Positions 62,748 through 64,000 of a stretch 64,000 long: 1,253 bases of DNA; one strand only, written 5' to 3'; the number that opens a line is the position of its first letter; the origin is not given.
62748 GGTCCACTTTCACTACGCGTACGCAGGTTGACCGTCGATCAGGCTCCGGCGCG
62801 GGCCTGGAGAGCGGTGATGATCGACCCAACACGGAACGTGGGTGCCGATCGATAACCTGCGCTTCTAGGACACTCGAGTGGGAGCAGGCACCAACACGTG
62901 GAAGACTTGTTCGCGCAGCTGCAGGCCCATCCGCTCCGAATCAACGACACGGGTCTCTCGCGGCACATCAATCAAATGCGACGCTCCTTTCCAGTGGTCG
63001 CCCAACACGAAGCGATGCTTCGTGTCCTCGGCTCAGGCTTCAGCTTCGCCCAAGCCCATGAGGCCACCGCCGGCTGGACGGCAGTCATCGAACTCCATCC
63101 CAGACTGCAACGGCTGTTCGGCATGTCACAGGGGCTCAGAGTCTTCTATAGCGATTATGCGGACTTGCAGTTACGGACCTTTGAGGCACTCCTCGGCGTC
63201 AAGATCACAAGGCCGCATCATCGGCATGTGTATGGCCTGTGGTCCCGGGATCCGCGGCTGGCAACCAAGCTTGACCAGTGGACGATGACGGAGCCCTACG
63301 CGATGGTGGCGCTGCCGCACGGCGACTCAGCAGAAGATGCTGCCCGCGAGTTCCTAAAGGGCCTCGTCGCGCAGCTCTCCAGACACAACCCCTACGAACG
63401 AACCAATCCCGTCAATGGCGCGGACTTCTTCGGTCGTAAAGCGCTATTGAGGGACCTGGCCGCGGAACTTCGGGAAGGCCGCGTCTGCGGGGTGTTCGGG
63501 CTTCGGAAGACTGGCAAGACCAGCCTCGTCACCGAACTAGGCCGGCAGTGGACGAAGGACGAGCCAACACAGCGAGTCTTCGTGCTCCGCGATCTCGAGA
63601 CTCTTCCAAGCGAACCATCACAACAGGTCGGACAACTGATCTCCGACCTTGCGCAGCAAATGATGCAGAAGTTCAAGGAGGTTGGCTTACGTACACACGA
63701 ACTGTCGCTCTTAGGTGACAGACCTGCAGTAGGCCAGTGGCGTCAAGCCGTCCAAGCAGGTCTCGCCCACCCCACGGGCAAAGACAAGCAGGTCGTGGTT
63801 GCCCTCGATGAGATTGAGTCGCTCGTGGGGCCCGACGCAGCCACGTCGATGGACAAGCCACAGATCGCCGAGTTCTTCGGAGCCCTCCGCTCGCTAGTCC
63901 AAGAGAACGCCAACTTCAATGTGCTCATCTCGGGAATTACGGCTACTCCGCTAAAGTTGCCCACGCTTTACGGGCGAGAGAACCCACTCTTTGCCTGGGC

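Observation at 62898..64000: Integrase-adjacent P-loop NTPase with an unknown N-terminal domain (possible defence-type STAND protein), cut by the window edge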

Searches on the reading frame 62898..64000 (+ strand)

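Call 8: search_protein_families(library=pfam, proteins=[window:62898-64000:+], max_evalue=1)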
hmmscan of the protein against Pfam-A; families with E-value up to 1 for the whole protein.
window:62898-64000:+ (367 aa): 9 families
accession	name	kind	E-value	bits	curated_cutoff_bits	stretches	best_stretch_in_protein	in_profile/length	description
PF25201.1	nSTAND6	-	5.7e-06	26.9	27.7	1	178-225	2-48/148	Novel STAND NTPase 6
PF20703.3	nSTAND1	-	1.2e-05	25.6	27.1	1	176-344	15-157/379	Novel STAND NTPase 1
PF13401.12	AAA_22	-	9.8e-05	23.1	27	1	195-346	6-122/130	AAA domain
PF01637.24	ATPase_2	-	0.00025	21.4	33.2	1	177-342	1-151/225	ATPase domain predominantly from Archaea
PF13481.12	AAA_25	-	0.00034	20.7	27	1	175-342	13-184/195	AAA domain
PF13191.12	AAA_16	-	0.00047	21.1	32.6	1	177-318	2-147/167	AAA ATPase domain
PF13173.12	AAA_14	-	0.00048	20.6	27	1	195-346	3-97/129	AAA domain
PF24883.2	NPHP3_N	-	0.0025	18.5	24.8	1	196-308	24-138/164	Nephrocystin 3, N-terminal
PF00004.35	AAA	-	0.0045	17.9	21.2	1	200-356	4-116/131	ATPase family associated with various cellular activities (AAA)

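Call 9: search_protein_families(library=padloc, proteins=[window:62898-64000:+], max_evalue=1)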
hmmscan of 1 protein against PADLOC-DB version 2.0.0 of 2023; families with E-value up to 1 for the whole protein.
window:62898-64000:+ (367 aa): 5 families
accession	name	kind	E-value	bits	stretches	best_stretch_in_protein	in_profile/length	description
PDLC04140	mad8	-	1.9e-05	22.3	1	176-313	9-207/314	mads_8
PDLC04789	PDC-S01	-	0.0036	14.4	1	182-248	5-71/375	-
PDLC03920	MkoA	-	0.0097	12.2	1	205-229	642-666/1112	-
PDLC04787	PDC-S01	-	0.028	11.3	1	177-257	10-90/412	-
PDLC02494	BrxD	-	0.032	11.4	1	63-173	297-408/440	BrxD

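Call 10: find_homologous_proteins(query=window:62898-64000:+)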
Query window:62898-64000:+ (367 aa): 124 proteins with E <= 0.001 among 8000 candidates; the best 120 are listed.
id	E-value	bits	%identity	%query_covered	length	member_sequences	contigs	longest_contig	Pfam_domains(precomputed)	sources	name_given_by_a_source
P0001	1.3e-211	720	86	100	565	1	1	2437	PF25201.1,PF20703.4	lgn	-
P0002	4.4e-182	623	95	80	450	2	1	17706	PF25201.1,PF20703.4,PF01637.25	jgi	jgi:hypothetical protein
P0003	6.8e-132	458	57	100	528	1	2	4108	PF25201.1,PF13401.13,PF20703.4,PF13191.13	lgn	-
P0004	1.2e-130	454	57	100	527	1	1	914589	PF25201.1,PF13401.13,PF20703.4,PF01637.25,PF13191.13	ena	-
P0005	1.4e-129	450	57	100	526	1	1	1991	PF25201.1,PF00004.36,PF13401.13,PF20703.4,PF13191.13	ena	-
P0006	5.5e-129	448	56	100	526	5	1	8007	PF25201.1,PF13401.13,PF20703.4,PF13191.13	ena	-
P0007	1.3e-126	441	55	100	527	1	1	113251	PF25201.1,PF13401.13,PF01637.25,PF13191.13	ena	-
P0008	5.4e-122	425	57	94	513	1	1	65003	PF25201.1,PF13401.13,PF20703.4,PF13191.13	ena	-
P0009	2.4e-119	417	56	94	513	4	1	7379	PF25201.1,PF00004.36,PF13401.13,PF20703.4,PF13191.13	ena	-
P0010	6.8e-118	412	81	63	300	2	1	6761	PF25201.1,PF20703.4,PF13481.13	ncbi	-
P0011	1.2e-104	368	47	99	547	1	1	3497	PF13173.13,PF13401.13,PF01637.25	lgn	-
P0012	1.9e-101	358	47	100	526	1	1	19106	PF13173.13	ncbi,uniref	ncbi:ATP-binding protein [Arthrobacter sp. CC3]|uniref:ATP-binding protein n=1 Tax=Arthrobacter sp. 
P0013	1.6e-100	355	47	99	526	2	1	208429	PF25201.1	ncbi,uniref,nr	ncbi:hypothetical protein J2W20_002356 [Sinomonas atrocyanea]|uniref:hypothetical protein n=1 Tax=Si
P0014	2.8e-100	354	46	100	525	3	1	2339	PF13173.13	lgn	-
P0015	8.4e-99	349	45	100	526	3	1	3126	PF13173.13,PF13401.13,PF01637.25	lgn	-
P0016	2.5e-98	348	49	96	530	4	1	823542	PF13191.13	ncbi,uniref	ncbi:ATP-binding protein [Micromonospora sp. NPDC049301]|uniref:ATP-binding protein n=1 Tax=Micromon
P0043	1.3e-82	296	43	97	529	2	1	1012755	PF25201.1,PF20703.4,PF01637.25,PF13191.13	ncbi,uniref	ncbi:hypothetical protein [Kribbella sp. DT2]|uniref:hypothetical protein n=1 Tax=Kribbella sp. DT2 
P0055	4.5e-77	278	40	94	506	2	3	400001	PF25201.1,PF13401.13,PF20703.4,PF01637.25,PF13191.13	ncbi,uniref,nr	ncbi:hypothetical protein JF732_09085 [Mycobacterium intracellulare]|uniref:ATP-binding protein n=1 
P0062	6.1e-72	261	40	94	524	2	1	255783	PF25201.1,PF13401.13,PF20703.4,PF01637.25,PF13191.13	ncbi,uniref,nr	ncbi:AAA family ATPase [Nocardioides guangzhouensis]|uniref:AAA family ATPase n=1 Tax=Nocardioides g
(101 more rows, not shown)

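Call 12: find_encoding_contigs(protein=P0002, flank=10000, max_places=3)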
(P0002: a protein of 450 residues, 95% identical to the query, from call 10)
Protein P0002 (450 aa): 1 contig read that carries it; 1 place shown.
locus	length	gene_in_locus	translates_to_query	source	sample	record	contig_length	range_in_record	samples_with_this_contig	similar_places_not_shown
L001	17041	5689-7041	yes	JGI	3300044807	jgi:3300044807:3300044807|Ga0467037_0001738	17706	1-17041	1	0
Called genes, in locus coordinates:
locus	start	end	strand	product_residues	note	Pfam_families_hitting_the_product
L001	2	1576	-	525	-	?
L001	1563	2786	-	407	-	PF19888:DUF6361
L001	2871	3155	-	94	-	-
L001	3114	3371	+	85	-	-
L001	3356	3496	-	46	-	-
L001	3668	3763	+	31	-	-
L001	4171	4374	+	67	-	-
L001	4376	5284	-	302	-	PF02899:Phage_int_SAM_1, PF00589:Phage_integrase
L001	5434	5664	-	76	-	-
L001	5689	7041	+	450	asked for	PF20703:nSTAND1 (weak), PF01637:ATPase_2 (weak), PF25201:nSTAND6 (faint)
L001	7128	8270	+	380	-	-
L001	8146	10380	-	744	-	PF08751:TrwC, PF13245:AAA_19, PF13401:AAA_22 (weak), PF13604:AAA_30, PF22232:TraI_hel_assoc_N (weak)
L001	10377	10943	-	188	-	PF00772:DnaB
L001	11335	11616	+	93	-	-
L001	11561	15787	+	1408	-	PF25794:SACS, PF13020:NOV_C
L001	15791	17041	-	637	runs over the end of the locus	?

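Call 13: find_encoding_contigs(protein=P0004, flank=10000, max_places=3)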
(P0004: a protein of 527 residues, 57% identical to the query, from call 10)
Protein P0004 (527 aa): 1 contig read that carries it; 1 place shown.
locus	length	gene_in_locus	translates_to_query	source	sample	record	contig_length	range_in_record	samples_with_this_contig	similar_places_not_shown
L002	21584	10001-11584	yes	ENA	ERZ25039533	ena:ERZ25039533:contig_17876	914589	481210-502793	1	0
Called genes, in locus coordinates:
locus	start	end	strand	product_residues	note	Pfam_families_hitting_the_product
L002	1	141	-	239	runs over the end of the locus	-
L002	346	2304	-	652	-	PF13304:AAA_21 (faint)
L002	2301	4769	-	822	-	PF05729:NACHT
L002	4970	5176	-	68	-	-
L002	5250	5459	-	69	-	-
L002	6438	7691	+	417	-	PF23459:S1_RRP5 (faint), PF00575:S1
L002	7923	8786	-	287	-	PF13276:HTH_21, PF00665:rve, PF13683:rve_3, PF13333:rve_2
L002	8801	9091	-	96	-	PF01527:HTH_Tnp_1, PF13542:HTH_Tnp_ISL3, PF13384:HTH_23 (weak)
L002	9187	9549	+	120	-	-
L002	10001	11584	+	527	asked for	PF01637:ATPase_2 (weak), PF13191:AAA_16 (weak), PF20703:nSTAND1 (weak), PF25201:nSTAND6 (weak), PF13401:AAA_22 (weak)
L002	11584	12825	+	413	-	-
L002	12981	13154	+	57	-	PF13340:DUF4096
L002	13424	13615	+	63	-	-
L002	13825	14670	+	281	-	PF01527:HTH_Tnp_1 (faint), PF13384:HTH_23, PF13518:HTH_28, PF13551:HTH_29, PF13565:HTH_32, PF13592:HTH_33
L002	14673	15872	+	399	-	PF13676:TIR_2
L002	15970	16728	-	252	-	-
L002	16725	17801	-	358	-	PF13676:TIR_2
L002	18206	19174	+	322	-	-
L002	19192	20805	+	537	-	PF20308:TPR-S, PF13365:Trypsin_2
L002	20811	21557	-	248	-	PF18171:LSDAT_prok, PF18139:LSDAT_euk (weak)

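Call 16: find_related_loci(query=A1, collection=genome_contigs, flank=10000)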
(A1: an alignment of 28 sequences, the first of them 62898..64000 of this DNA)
Query A1 (367 aa) in genome_contigs; peptide patterns used: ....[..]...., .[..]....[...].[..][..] (x = any residue, [..] = any of these).
439 stretches matched a pattern; 360 encode a relative of the query (tblastn E <= 1e-3); the best 80 are kept; 79 distinct loci.
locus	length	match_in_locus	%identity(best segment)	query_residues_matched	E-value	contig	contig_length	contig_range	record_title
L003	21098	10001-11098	47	3-367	8e-107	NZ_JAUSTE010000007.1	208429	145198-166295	Sinomonas atrocyanea strain DS1015 Ga0466919_07, whole genome shotgun sequence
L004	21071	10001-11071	49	17-367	5e-104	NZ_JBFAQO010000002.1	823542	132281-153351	Micromonospora sp. NPDC049301 NPDC049301_147_D12.ctg-0002, whole genome shotgun sequence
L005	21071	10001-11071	49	17-367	9e-104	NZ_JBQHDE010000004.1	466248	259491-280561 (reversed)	Micromonospora sp. H33 H33-1_scaffold4, whole genome shotgun sequence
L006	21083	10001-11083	44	22-367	1e-92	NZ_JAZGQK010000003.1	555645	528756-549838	Plantactinospora sonchi strain NEAU-QY2 Scaffold2_1, whole genome shotgun sequence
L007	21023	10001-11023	44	31-367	9e-86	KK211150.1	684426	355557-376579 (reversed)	Intrasporangiaceae bacterium URHB0013 genomic scaffold N520DRAFT_scaffold00001.1, whole genome shotgun sequence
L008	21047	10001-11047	40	22-367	4e-77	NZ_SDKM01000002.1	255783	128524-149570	Nocardioides guangzhouensis strain 130 scaffold2, whole genome shotgun sequence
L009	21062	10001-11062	39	17-367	2e-71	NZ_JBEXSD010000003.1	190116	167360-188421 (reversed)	Nocardioides sp. NPDC006273 NPDC006273_11_B8.ctg-0003, whole genome shotgun sequence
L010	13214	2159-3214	40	17-367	6e-65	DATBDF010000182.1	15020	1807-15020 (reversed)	MAG TPA_asm: Nocardioides sp. isolate SMAG_U5804 k141_6351044, whole genome shotgun sequence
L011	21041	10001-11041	36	22-367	6e-63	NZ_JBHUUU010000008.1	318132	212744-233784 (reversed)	Rhodococcus sp. NPDC057135 NPDC057135_T17_B7.ctg-0008, whole genome shotgun sequence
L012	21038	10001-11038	37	23-367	7e-61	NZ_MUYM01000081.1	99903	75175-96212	Lentzea kentuckyensis strain NRRL B-24416 NRRL_B-24416_contig_81, whole genome shotgun sequence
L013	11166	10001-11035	36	21-363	6e-59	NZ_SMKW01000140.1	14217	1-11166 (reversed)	Saccharopolyspora elongata strain 7K502 NODE_140_length_14217_cov_87.642, whole genome shotgun sequence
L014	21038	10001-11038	37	22-367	4e-59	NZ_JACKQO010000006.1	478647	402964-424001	Amycolatopsis sp. CM201R contig06, whole genome shotgun sequence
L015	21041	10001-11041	37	22-367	7e-58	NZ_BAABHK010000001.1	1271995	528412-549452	Actinoallomurus vinaceus strain JCM 17939 sequence01, whole genome shotgun sequence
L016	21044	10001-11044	36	20-367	2e-57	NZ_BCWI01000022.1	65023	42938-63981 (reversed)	Microbacterium hominis NBRC 15708, whole genome shotgun sequence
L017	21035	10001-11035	36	23-367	2e-57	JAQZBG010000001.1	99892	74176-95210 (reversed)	MAG: Microbacterium sp. isolate L_E1_T20_B_bin.90 scaffold_258, whole genome shotgun sequence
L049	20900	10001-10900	26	74-367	7e-19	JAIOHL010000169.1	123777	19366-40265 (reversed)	MAG: Anaerolineae bacterium isolate MAG_03 contig_155240, whole genome shotgun sequence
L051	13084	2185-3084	25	70-366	6e-17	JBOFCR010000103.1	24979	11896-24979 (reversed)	MAG: Pseudomonas sp. isolate WFFMC_MAG_171 k139_4154827_flag=1_multi=7.0000_len=24979, whole genome shotgun sequence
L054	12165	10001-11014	21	35-366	2e-16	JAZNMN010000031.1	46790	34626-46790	MAG: Ruminiclostridium sp. isolate T1900044661_TS20190127.MAGScoT_cleanbin_000031 SGB_1527_k141_3689460, whole genome sh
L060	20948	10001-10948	23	51-365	2e-15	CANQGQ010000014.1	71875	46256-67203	MAG: uncultured Alistipes sp. isolate Lapin-025__bin13 genome assembly, contig: Lapin-025__NODE_210_length_71875_cov_163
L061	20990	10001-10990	23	36-366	4e-15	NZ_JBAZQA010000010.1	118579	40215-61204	MAG: Methanoregula sp. isolate SO_2017_SWC_42 scaffold_189_c1_LP-4_2017, whole genome shotgun sequence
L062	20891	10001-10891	25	74-365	5e-15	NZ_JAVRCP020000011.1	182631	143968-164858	MAG: Nostoc sp. DedVER02 Nostoc_sp_DedVER02_11, whole genome shotgun sequence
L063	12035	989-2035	24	17-365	4e-15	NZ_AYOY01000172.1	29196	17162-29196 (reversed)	Sphingobium sp. C100 contig56, whole genome shotgun sequence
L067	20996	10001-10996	21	36-366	8e-15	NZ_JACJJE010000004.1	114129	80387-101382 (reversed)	Pseudoflavonifractor capillosus strain An827 An827_NODE_4_length_114129_cov_85.8351, whole genome shotgun sequence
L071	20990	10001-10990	23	38-366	1e-14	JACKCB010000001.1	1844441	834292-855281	MAG: Ardenticatenaceae bacterium isolate HK-STAS-CHLO-36 HK-STAS-CHLO-36_1, whole genome shotgun sequence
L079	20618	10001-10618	28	152-365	4e-14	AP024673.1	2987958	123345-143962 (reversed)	MAG: Fimbriimonadales bacterium KatS3mg018 DNA, complete genome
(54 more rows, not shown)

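Call 17: search_protein_families(library=pfam, proteins=[L001:7128-8270:+, L002:11584-12825:+, P0004, P0001, L001:5434-5664:-, L001:4376-5284:-], max_evalue=1)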
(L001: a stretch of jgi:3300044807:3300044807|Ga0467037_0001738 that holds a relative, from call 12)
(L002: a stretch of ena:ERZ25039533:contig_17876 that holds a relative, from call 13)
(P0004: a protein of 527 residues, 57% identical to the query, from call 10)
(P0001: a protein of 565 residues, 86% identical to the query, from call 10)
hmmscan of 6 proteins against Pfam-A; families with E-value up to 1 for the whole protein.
L001:7128-8270:+ (380 aa): 0 families

L002:11584-12825:+ (413 aa): 1 family
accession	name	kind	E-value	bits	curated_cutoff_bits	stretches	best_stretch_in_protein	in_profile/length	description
PF23418.1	DUF7108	-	0.12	12.8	27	1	303-344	21-62/84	Domain of unknown function (DUF7108)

P0004 (527 aa): 11 families
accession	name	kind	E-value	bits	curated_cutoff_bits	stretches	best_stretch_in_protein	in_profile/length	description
PF13191.12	AAA_16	-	3.8e-07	31.2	32.6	1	177-320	2-149/167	AAA ATPase domain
PF13401.12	AAA_22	-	9.7e-07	29.6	27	1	198-346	9-122/130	AAA domain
PF25201.1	nSTAND6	-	1.6e-06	28.6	27.7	1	178-223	2-47/148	Novel STAND NTPase 6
PF01637.24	ATPase_2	-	4.3e-06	27.1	33.2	1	178-345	2-154/225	ATPase domain predominantly from Archaea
PF20703.3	nSTAND1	-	1.2e-05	25.5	27.1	1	176-404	15-215/379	Novel STAND NTPase 1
PF13173.12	AAA_14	-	0.00027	21.4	27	1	196-346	4-97/129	AAA domain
PF00004.35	AAA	-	0.00051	20.9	21.2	1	200-348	4-110/131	ATPase family associated with various cellular activities (AAA)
PF13481.12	AAA_25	-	0.016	15.2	27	1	181-335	19-178/195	AAA domain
PF14516.12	AAA_35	-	0.031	13.5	27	0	324-423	147-244/331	AAA-like domain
PF17853.6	GGDEF_2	-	0.1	13.3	24.5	0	125-159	14-47/116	GGDEF-like domain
PF01293.25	PEPCK_ATP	-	0.1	11.7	26.5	1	193-223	209-239/465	Phosphoenolpyruvate carboxykinase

P0001 (565 aa): 10 families
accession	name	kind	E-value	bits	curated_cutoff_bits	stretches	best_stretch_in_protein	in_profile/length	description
PF20703.3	nSTAND1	-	1.9e-06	28.2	27.1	1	215-449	14-220/379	Novel STAND NTPase 1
PF25201.1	nSTAND6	-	1e-05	26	27.7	1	218-265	2-48/148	Novel STAND NTPase 6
PF01637.24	ATPase_2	-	2.5e-05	24.6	33.2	1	228-453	12-220/225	ATPase domain predominantly from Archaea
PF13173.12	AAA_14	-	7.4e-05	23.2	27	1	235-390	3-101/129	AAA domain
PF13401.12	AAA_22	-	0.00076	20.2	27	1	236-384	7-120/130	AAA domain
PF13191.12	AAA_16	-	0.0008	20.4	32.6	1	216-353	1-143/167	AAA ATPase domain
PF14516.12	AAA_35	-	0.0043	16.3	27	1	229-461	25-243/331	AAA-like domain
PF13481.12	AAA_25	-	0.005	16.9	27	1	224-375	22-178/195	AAA domain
PF01374.23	Glyco_hydro_46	-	0.042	13.9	27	1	392-467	44-121/210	Glycosyl hydrolase family 46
PF24883.2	NPHP3_N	-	0.049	14.3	24.8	1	235-348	23-138/164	Nephrocystin 3, N-terminal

L001:5434-5664:- (76 aa): 0 families

L001:4376-5284:- (302 aa): 2 families
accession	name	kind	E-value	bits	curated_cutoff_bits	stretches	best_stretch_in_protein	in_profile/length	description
PF00589.27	Phage_integrase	-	2.1e-30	106.2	27.1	1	121-286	3-170/172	Phage integrase family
PF02899.23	Phage_int_SAM_1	-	1.3e-08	35.5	22.3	1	25-98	4-83/83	Phage integrase, N-terminal SAM-like domain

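Call 20: find_homologous_proteins(query=L001:7128-8270:+)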
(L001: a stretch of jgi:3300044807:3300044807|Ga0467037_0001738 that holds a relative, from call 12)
Query L001:7128-8270:+ (380 aa): 20 proteins with E <= 0.001 among 8000 candidates.
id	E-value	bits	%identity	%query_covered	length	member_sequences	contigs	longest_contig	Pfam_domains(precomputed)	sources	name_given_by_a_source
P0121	5.6e-248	840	100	100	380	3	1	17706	-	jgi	jgi:hypothetical protein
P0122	4.3e-181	620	74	100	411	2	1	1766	-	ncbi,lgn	-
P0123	6.4e-177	606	72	100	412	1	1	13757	-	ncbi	-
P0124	3.7e-87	311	41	99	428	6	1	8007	-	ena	-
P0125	8.5e-87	310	40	99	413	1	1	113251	-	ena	-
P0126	6.7e-82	294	40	96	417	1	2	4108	-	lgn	-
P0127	6.1e-81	290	39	96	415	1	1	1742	-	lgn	-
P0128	1.2e-80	289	38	98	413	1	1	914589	-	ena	-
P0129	8.2e-79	283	38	93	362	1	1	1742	-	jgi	jgi:hypothetical protein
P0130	2.2e-78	282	38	99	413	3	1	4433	-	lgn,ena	-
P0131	1.7e-70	256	36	99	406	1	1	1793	-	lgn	-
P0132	1.6e-69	253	39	97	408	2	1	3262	-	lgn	-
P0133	6.1e-68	248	35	99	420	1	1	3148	-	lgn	-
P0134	2.3e-66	242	35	96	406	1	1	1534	-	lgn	-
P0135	6.3e-66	241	38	95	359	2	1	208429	-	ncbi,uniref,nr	ncbi:hypothetical protein J2W20_002357 [Sinomonas atrocyanea]|uniref:hypothetical protein n=1 Tax=Si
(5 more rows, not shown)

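Call 24: search_protein_families(library=padloc, proteins=[P0123, P0128, P0135, P0001, P0004, P0013], max_evalue=1)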
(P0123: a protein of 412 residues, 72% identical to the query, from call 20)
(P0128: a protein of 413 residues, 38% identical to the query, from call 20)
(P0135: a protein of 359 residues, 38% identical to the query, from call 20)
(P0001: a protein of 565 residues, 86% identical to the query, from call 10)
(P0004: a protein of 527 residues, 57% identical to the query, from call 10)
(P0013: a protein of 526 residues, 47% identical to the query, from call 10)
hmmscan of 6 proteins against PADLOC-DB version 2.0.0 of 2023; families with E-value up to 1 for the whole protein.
P0123 (412 aa): 0 families

P0128 (413 aa): 0 families

P0135 (359 aa): 0 families

P0001 (565 aa): 4 families
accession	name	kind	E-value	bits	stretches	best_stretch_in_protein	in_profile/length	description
PDLC04140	mad8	-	0.00047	17.8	1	220-254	13-47/314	mads_8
PDLC04787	PDC-S01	-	0.0018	15.2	1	217-296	10-89/412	-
PDLC04789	PDC-S01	-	0.0039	14.3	1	222-261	5-44/375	-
PDLC03920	MkoA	-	0.02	11.2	1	245-269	642-666/1112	-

P0004 (527 aa): 6 families
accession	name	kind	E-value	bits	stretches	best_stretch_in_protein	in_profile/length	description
PDLC04787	PDC-S01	-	0.0029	14.5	1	177-254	10-87/412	-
PDLC04140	mad8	-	0.004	14.7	1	173-232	6-65/314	mads_8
PDLC04985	PDC-S27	-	0.0043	14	1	175-229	4-57/484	-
PDLC04789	PDC-S01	-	0.0055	13.8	1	180-218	3-41/375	-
PDLC04136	mad4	-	0.012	14.5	1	220-247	56-87/110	mads_4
PDLC03920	MkoA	-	0.067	9.4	1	205-229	642-666/1112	-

P0013 (526 aa): 2 families
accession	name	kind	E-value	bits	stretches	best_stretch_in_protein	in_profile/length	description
PDLC04140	mad8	-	0.0059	14.2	1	180-232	13-67/314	mads_8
PDLC04789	PDC-S01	-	0.057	10.4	1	182-219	5-42/375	-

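Call 25: find_encoding_contigs(protein=P0123, flank=10000, max_places=3)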
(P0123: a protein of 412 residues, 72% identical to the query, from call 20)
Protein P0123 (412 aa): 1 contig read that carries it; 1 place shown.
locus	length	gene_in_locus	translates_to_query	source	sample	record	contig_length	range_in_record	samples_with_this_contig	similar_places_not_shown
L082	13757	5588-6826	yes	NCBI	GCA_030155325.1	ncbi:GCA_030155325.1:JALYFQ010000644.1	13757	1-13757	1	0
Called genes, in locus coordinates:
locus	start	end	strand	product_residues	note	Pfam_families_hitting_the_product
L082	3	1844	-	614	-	?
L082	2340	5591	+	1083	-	PF25201:nSTAND6 (faint), PF20703:nSTAND1 (weak)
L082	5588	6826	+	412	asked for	-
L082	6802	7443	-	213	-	-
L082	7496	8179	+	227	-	-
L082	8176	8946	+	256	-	-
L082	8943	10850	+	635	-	PF13175:AAA_15 (faint), PF13476:AAA_23, PF02463:SMC_N, PF13304:AAA_21 (weak)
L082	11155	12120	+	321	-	-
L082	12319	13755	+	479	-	?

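Call 26: find_encoding_contigs(protein=P0007, flank=10000, max_places=2)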
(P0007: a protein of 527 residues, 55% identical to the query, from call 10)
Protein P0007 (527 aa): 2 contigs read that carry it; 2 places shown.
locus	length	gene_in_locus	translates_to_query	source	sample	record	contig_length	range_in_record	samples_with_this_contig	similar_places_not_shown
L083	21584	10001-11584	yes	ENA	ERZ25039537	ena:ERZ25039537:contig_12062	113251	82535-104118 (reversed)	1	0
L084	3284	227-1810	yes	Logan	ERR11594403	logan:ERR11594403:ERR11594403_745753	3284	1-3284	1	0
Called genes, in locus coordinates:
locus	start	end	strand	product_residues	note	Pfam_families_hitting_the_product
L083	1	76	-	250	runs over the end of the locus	PF09250:Prim-Pol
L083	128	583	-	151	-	-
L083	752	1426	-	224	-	PF12696:TraG-D_C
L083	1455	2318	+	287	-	-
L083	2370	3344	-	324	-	-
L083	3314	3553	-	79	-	-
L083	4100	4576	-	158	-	-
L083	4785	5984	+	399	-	PF02899:Phage_int_SAM_1 (weak), PF00589:Phage_integrase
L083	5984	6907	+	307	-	PF00589:Phage_integrase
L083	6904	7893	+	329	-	PF02899:Phage_int_SAM_1, PF13495:Phage_int_SAM_4 (weak), PF00589:Phage_integrase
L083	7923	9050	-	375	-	-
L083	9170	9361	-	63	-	-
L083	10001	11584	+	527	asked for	PF13401:AAA_22 (faint), PF01637:ATPase_2, PF13191:AAA_16 (weak), PF25201:nSTAND6 (weak)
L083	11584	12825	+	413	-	-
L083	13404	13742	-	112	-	-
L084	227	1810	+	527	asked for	PF13401:AAA_22 (faint), PF01637:ATPase_2, PF13191:AAA_16 (weak), PF25201:nSTAND6 (weak)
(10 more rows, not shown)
